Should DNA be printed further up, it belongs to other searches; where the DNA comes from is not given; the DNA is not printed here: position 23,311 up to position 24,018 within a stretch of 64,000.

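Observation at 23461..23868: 135-aa stand-alone P-loop protein wedged between thrC and pgi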

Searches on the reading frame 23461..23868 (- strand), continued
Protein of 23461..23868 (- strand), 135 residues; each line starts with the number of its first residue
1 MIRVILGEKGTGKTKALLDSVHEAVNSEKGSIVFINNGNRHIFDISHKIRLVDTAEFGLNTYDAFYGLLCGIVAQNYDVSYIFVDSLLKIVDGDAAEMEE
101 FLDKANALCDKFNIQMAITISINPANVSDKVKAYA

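Call 28: fold_search(model_id=the predicted structure, library=pdb)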
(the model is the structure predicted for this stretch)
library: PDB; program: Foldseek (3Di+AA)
matches with E <= 10: 1237; with E <= 0.001: 101
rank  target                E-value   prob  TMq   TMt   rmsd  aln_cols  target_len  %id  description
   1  4ijm_E                2.7e-05  1.00  0.73  0.23   3.4       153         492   14  Crystal structure of circadian clock protein KaiC A422V mutant (released 2013-02-13)
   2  4ijm_D                2.9e-05  1.00  0.72  0.23   3.5       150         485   15  Crystal structure of circadian clock protein KaiC A422V mutant (released 2013-02-13)
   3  4ijm_C                4.9e-05  1.00  0.72  0.23   3.5       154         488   14  Crystal structure of circadian clock protein KaiC A422V mutant (released 2013-02-13)
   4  3k0f_D                6.8e-05  1.00  0.70  0.22   3.4       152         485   14  Crystal structure of the phosphorylation-site double mutant T426A/T432A of the KaiC circadian clock protein (released 2010-03-31)
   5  4o0m_A                7.7e-05  1.00  0.71  0.23   3.9       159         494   12  Crystal structure of T. Elongatus BP-1 Clock Protein KaiC (released 2014-05-14)
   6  3k09_D                8.8e-05  1.00  0.74  0.23   3.4       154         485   14  Crystal structure of the phosphorylation-site mutant S431D of the KaiC circadian clock protein (released 2010-03-31)
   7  2gbl_D                8.8e-05  1.00  0.73  0.24   3.6       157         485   14  Crystal Structure of Full Length Circadian Clock Protein KaiC with Phosphorylation Sites (released 2007-01-23)
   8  9uoo                  1.0e-04  1.00  0.70  0.33   3.9       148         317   19  Klebsiella pneumoniae RecA (released 2026-02-18)
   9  3k0a_E                1.1e-04  1.00  0.72  0.23   3.7       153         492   16  Crystal structure of the phosphorylation-site mutant S431A of the KaiC circadian clock protein (released 2010-03-31)
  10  2gbl_E                1.1e-04  1.00  0.72  0.23   3.5       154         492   14  Crystal Structure of Full Length Circadian Clock Protein KaiC with Phosphorylation Sites (released 2007-01-23)
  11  8jon_A                1.4e-04  1.00  0.71  0.23   3.4       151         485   14  Structure of a synthetic circadian clock protein KaiC mutant of cyanobacteria Synechococcus elongatus PCC 7942 (released 2024-06-12)
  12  3k0f_A                1.4e-04  1.00  0.74  0.23   3.6       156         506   15  Crystal structure of the phosphorylation-site double mutant T426A/T432A of the KaiC circadian clock protein (released 2010-03-31)
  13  2zrp                  1.4e-04  1.00  0.71  0.34   3.7       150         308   17  MsRecA dATP form II' (released 2008-12-09)
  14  8zn6_A                1.5e-04  1.00  0.72  0.24   3.5       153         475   16  Crystal Structure of Designed Clock Protein KaiC (released 2025-04-16)
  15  2zuc_A                1.5e-04  1.00  0.65  0.32   4.5       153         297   18  Crystal structure of left-handed RadA filament (released 2009-04-07)
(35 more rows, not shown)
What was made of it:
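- Closest known: KaiC-type single RecA-like domains. Same: Foldseek gives KaiC E 2.7e-5 (call 28).
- Foldseek PDB gives KaiC E 2.7e-5, TM 0.73 (call 28).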

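Call 31: search_protein_families(library=pfam, proteins=[P0132, P0098, P0194, P0193, P0197, P0159, P0153, P0125, P0186, P0123], max_evalue=0.01)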
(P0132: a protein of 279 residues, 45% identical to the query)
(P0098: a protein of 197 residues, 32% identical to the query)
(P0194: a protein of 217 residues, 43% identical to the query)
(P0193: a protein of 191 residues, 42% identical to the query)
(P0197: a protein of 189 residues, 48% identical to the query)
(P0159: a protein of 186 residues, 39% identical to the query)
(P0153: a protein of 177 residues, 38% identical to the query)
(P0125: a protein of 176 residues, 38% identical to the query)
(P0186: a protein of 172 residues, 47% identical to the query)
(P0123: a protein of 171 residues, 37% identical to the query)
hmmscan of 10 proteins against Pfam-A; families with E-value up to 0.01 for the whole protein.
P0132 (279 aa): 0 families

P0098 (197 aa): 0 families

P0194 (217 aa): 12 families
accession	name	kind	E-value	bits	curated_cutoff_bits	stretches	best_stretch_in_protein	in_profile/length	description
PF00037.32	Fer4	-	3.4e-13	49.3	21.1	2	193-214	2-23/24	4Fe-4S binding domain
PF10589.14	NADH_4Fe-4S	-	1.3e-11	44.6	23.5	1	102-145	42-85/85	NADH-ubiquinone oxidoreductase-F iron-sulfur binding region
PF12837.12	Fer4_6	-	3.7e-11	42.9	25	2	163-184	3-24/24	4Fe-4S binding domain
PF13237.11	Fer4_10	-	1.8e-09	37.8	25.5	1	163-209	3-52/53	4Fe-4S dicluster domain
PF12797.12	Fer4_2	-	2.7e-08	33.7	24.5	2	163-181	4-22/22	4Fe-4S binding domain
PF12838.12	Fer4_7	-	2.5e-07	31.5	27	1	169-213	2-52/52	4Fe-4S dicluster domain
PF13187.11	Fer4_9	-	2.5e-07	31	27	1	169-214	2-52/52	4Fe-4S dicluster domain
PF14697.11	Fer4_21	-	7.2e-07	29.7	35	1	163-210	2-52/59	4Fe-4S dicluster domain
PF13484.11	Fer4_16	-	0.00013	23.1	30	1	169-187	2-20/66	4Fe-4S double cluster binding domain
PF12800.12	Fer4_4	-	0.00016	22.2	24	1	166-182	1-17/17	4Fe-4S binding domain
PF12798.12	Fer4_3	-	0.0027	18.9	27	0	169-183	1-15/15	4Fe-4S binding domain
PF13183.11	Fer4_8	-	0.0032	18.4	27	0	197-211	3-17/68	4Fe-4S dicluster domain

P0193 (191 aa): 0 families

P0197 (189 aa): 0 families

P0159 (186 aa): 1 family
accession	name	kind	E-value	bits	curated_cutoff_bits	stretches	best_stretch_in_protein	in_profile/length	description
PF10369.15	ALS_ss_C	-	7.3e-27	93.6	23.2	1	110-183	1-74/74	Small subunit of acetolactate synthase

P0153 (177 aa): 0 families

P0125 (176 aa): 1 family
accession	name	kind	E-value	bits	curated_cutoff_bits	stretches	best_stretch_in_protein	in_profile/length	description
PF16321.10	Ribosom_S30AE_C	-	3.2e-25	88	25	1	121-171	7-57/57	Sigma 54 modulation/S30EA ribosomal protein C terminus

P0186 (172 aa): 0 families

P0123 (171 aa): 2 families
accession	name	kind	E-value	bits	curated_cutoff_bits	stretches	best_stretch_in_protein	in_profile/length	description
PF13401.12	AAA_22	-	0.00078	20.2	27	1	37-156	7-123/130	AAA domain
PF01637.24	ATPase_2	-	0.0012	19.2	33.2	1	36-72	21-56/225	ATPase domain predominantly from Archaea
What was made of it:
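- Longer members are chimeras with fragments of unrelated genes (call 31).
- Tried and rejected: I treated them as assembly or frameshift chimeras (call 31).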

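Call 33: list_cluster_members(proteins=[window:23461-23868:-, P0018, P0020, P0014, P0042, P0053, P0016, P0001])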
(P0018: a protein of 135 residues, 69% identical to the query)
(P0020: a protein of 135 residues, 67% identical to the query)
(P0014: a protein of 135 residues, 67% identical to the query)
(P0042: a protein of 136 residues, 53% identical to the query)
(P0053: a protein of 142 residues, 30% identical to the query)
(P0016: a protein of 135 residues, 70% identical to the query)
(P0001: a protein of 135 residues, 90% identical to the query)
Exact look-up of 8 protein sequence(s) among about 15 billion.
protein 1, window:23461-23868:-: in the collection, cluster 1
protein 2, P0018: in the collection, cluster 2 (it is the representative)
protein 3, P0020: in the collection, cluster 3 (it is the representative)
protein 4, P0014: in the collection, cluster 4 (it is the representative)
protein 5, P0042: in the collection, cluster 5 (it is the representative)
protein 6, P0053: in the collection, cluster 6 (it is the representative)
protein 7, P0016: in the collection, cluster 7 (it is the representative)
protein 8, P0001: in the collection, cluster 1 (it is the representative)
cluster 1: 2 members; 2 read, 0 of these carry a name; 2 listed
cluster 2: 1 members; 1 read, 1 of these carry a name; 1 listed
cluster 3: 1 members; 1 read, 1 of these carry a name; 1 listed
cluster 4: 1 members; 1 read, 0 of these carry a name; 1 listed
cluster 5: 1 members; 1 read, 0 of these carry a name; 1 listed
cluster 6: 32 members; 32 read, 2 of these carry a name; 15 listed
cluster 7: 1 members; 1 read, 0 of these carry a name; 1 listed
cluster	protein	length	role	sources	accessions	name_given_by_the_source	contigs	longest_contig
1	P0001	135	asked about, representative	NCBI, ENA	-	-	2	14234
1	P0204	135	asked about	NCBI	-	-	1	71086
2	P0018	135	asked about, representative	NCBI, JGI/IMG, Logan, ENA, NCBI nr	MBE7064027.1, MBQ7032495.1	MAG: hypothetical protein IJN25_02370 [Clostridia bacterium] | hypothetical protein [Oscillospiraceae bacterium]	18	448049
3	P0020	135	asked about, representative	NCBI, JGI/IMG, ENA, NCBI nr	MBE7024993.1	MAG: twitching motility protein PilT [Ruminococcaceae bacterium] | twitching motility protein PilT [Oscillospiraceae bacterium]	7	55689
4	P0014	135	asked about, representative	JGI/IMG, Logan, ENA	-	-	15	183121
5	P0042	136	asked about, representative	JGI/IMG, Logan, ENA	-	-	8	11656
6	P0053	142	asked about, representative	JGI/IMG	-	-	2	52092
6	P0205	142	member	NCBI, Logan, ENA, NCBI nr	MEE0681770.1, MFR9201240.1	MAG: hypothetical protein ACLVML_10700 [Candidatus Gastranaerophilaceae bacterium] | hypothetical protein [Christensenellales bacterium]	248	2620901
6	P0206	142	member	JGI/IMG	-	KaiC/GvpD/RAD55 family RecA-like ATPase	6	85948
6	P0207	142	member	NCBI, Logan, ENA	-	-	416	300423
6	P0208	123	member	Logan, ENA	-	-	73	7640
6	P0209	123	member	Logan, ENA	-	-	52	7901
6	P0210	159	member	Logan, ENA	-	-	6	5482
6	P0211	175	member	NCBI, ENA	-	-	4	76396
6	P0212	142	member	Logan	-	-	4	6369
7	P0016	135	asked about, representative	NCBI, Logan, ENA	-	-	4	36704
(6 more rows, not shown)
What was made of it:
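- Closest known: KaiC-type single RecA-like domains. Same: One distant member carries the COG0467-type name in IMG (call 33).
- IMG labels one distant member 'KaiC/GvpD/RAD55 family RecA-like ATPase' (call 33).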

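Call 35: find_homologous_proteins(query=A2, max_evalue=0.001)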
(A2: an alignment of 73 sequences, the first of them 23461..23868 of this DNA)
Query A2 (73 sequences) (135 aa, profile of the alignment): 4014 proteins with E <= 0.001 among 4963 candidates; the best 120 are listed.
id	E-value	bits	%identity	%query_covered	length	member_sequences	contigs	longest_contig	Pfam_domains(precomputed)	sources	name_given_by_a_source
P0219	3.5e-50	187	43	99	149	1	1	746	-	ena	-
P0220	8.5e-50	186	43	99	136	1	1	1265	-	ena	-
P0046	5.5e-49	184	42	99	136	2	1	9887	-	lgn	-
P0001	9.2e-49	183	90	100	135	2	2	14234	-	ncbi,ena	-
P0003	1.1e-48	183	81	100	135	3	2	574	-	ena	-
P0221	1.1e-48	183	38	99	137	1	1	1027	-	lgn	-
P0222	1.2e-48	182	38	99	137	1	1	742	-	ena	-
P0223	1.4e-48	182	38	99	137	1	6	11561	-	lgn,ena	-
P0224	2.0e-48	182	39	99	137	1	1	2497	-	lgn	-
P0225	2.8e-48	181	36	99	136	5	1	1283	-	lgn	-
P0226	2.9e-48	181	39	99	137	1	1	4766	-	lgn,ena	-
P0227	3.3e-48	181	38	99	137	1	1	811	-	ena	-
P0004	3.7e-48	181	71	100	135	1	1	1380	-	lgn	-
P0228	5.1e-48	180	32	96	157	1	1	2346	-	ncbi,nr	ncbi:twitching motility protein PilT [Ruminococcus sp. AM58-7XD]|nr:twitching motility protein PilT 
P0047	8.2e-48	180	46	99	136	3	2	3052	-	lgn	-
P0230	1.9e-47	179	32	98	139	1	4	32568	-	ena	-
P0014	2.1e-47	178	67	100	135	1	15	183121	-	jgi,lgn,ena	-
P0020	2.7e-47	178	67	100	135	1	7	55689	-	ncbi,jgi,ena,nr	ncbi:MAG: twitching motility protein PilT [Ruminococcaceae bacterium]|nr:twitching motility protein 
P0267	1.0e-46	176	33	99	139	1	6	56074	-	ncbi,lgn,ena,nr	ncbi:MAG: twitching motility protein PilT [Lachnospiraceae bacterium]|nr:twitching motility protein 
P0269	1.0e-46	176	33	98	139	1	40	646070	-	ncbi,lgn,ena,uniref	ncbi:twitching motility protein PilT [Candidatus Merdisoma sp. HCP28S3_D10]|uniref:twitching motilit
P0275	1.1e-46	176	33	98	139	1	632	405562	-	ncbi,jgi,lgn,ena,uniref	ncbi:twitching motility protein PilT [Laedolimicola intestinihominis]|uniref:Twitching motility prot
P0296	1.4e-46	176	38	99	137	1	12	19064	-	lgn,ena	-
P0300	1.4e-46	176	32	99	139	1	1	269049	-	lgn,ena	-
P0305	1.5e-46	176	33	98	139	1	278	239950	-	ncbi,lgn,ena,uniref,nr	ncbi:twitching motility protein PilT [Laedolimicola ammoniilytica]|uniref:Twitching motility protein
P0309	1.6e-46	176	30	98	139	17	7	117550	-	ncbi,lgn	-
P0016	1.6e-46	176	70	100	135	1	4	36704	-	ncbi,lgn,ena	-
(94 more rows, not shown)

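Call 36: find_encoding_contigs(protein=P0275, flank=6000, max_places=2)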
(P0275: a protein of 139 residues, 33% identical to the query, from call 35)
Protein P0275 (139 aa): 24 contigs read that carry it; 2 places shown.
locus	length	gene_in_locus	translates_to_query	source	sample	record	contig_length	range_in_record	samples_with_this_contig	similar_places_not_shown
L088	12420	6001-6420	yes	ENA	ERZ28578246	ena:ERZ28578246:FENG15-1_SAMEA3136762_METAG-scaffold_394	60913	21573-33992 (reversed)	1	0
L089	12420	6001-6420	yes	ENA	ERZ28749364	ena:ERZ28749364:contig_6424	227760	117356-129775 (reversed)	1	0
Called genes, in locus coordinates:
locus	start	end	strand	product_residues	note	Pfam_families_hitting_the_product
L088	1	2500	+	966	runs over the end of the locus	PF03717:PBP_dimer, PF00905:Transpeptidase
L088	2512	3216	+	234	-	PF05209:MinC_N, PF22642:MinC_N_1, PF03775:MinC_C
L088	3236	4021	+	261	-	PF00142:Fer4_NifH (faint), PF01656:CbiA, PF02374:ArsA_ATPase (weak), PF06564:CBP_BcsQ, PF09140:MipZ, PF10609:ParA, PF13614:AAA_31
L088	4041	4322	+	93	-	PF03776:MinE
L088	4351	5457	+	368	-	PF01098:FTSW_RODA_SPOVE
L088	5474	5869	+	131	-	PF02142:MGS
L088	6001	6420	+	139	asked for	-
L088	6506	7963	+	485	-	PF26018:BSH_RND_rel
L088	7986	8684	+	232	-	PF01168:Ala_racemase_N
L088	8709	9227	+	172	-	-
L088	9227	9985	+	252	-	PF17774:YlmH_RBD, PF01479:S4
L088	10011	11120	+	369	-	PF13685:Fe-ADH_2 (weak), PF01761:DHQ_synthase, PF24621:DHQS_C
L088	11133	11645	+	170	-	PF01252:Peptidase_A8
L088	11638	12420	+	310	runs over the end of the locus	PF01479:S4, PF00849:PseudoU_synth_2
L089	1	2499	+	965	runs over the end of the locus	PF03717:PBP_dimer, PF00905:Transpeptidase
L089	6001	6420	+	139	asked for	-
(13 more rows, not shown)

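Call 37: find_encoding_contigs(protein=P0309, flank=6000, max_places=2)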
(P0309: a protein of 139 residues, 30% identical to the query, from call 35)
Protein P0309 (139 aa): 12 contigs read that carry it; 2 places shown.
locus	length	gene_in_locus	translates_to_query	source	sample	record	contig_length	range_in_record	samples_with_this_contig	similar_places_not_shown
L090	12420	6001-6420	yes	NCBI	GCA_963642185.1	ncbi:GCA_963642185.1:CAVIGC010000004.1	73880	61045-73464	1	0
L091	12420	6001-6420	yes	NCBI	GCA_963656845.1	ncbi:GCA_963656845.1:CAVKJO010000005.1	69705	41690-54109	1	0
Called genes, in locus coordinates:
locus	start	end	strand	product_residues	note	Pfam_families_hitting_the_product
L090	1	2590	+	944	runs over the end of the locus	PF03717:PBP_dimer, PF00905:Transpeptidase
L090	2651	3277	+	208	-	PF05209:MinC_N (weak), PF22642:MinC_N_1, PF03775:MinC_C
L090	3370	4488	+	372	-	PF01098:FTSW_RODA_SPOVE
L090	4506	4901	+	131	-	PF02142:MGS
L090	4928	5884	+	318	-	PF00768:Peptidase_S11, PF13354:Beta-lactamase2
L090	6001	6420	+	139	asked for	-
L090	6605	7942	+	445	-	PF26018:BSH_RND_rel (weak)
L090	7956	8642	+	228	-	PF01168:Ala_racemase_N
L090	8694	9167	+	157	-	PF04472:SepF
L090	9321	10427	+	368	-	PF00465:Fe-ADH, PF13685:Fe-ADH_2, PF01761:DHQ_synthase, PF24621:DHQS_C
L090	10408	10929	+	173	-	PF01252:Peptidase_A8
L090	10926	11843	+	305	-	PF01479:S4, PF00849:PseudoU_synth_2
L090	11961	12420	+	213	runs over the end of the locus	PF13189:Cytidylate_kin2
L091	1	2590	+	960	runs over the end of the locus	PF03717:PBP_dimer, PF00905:Transpeptidase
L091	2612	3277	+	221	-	PF05209:MinC_N, PF22642:MinC_N_1, PF03775:MinC_C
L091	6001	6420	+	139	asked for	-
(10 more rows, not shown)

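Call 38: find_encoding_contigs(protein=P0223, flank=6000, max_places=2)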
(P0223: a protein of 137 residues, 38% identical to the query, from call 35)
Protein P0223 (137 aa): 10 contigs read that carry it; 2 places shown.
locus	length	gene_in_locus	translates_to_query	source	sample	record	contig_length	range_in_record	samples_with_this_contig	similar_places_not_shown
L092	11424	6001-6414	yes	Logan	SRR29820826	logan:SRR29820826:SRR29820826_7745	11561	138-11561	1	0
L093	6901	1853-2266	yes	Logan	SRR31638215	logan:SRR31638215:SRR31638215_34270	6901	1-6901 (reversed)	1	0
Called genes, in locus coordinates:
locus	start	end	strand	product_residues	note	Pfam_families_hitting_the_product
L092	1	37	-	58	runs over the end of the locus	?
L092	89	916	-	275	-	PF01261:AP_endonuc_2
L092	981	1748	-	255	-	PF01261:AP_endonuc_2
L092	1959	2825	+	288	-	PF02645:DegV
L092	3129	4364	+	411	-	PF00155:Aminotran_1_2, PF01041:DegT_DnrJ_EryC1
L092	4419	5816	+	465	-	PF00682:HMGL-like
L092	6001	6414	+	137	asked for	-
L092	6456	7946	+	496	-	PF14821:Thr_synth_N, PF00291:PALP, PF24857:THR4_C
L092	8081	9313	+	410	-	PF05977:MFS_3, PF07690:MFS_1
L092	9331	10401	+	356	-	PF01022:HTH_5, PF12840:HTH_20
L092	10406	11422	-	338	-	?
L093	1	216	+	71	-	?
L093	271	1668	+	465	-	PF00682:HMGL-like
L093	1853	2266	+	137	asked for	-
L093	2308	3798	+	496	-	PF14821:Thr_synth_N, PF00291:PALP, PF24857:THR4_C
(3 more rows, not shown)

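Call 41: search_protein_families(library=phrogs, proteins=[window:23461-23868:-, P0275, P0053], max_evalue=0.01)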
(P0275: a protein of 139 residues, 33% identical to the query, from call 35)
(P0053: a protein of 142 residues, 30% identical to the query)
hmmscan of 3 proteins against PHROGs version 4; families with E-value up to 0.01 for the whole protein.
window:23461-23868:- (135 aa): 0 families

P0275 (139 aa): 0 families

P0053 (142 aa): 0 families
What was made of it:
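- On Sak4 / AAA_24 core-only RecA (PF13479): No PHROG match (call 41).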

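Call 42: search_protein_families(library=padloc, proteins=[window:23461-23868:-, P0275, P0053], max_evalue=0.01)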
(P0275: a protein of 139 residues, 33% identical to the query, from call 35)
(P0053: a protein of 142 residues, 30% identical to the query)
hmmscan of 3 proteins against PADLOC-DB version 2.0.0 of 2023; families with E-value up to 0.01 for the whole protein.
window:23461-23868:- (135 aa): 1 family
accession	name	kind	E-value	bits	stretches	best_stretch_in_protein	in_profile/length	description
PDLC02372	Nhi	-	0.0098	12.6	1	4-72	203-260/470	-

P0275 (139 aa): 0 families

P0053 (142 aa): 0 families
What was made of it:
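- On Anti-phage defence or phage-encoded ATPases: PADLOC gives only Nhi at E 0.0098, and PHROGs gives none (calls 41, 42).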

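Call 47: find_encoding_contigs(protein=P0300, flank=5000, max_places=1)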
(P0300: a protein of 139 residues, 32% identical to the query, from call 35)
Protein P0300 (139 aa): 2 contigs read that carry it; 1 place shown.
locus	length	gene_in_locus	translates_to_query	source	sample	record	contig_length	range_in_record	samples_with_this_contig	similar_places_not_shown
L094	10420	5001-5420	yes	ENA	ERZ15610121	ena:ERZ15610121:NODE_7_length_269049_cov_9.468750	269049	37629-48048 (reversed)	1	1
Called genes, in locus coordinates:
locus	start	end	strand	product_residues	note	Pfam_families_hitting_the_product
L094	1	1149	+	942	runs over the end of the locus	PF03717:PBP_dimer, PF00905:Transpeptidase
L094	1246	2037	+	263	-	PF00142:Fer4_NifH (weak), PF01656:CbiA, PF02374:ArsA_ATPase (weak), PF06564:CBP_BcsQ, PF09140:MipZ, PF10609:ParA, PF13614:AAA_31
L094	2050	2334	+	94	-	PF03776:MinE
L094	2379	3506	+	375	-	PF01098:FTSW_RODA_SPOVE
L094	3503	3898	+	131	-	PF02142:MGS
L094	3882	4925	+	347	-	PF00768:Peptidase_S11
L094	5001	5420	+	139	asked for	-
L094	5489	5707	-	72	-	PF04070:DUF378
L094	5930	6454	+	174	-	PF02569:Pantoate_ligase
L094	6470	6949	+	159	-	PF02590:SPOUT_MTase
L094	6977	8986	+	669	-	PF02922:CBM_48, PF00128:Alpha-amylase, PF02806:Alpha-amylase_C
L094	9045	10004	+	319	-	PF01520:Amidase_3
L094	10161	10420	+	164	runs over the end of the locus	PF02559:CarD_TRCF_RID, PF21095:CarD_C (weak)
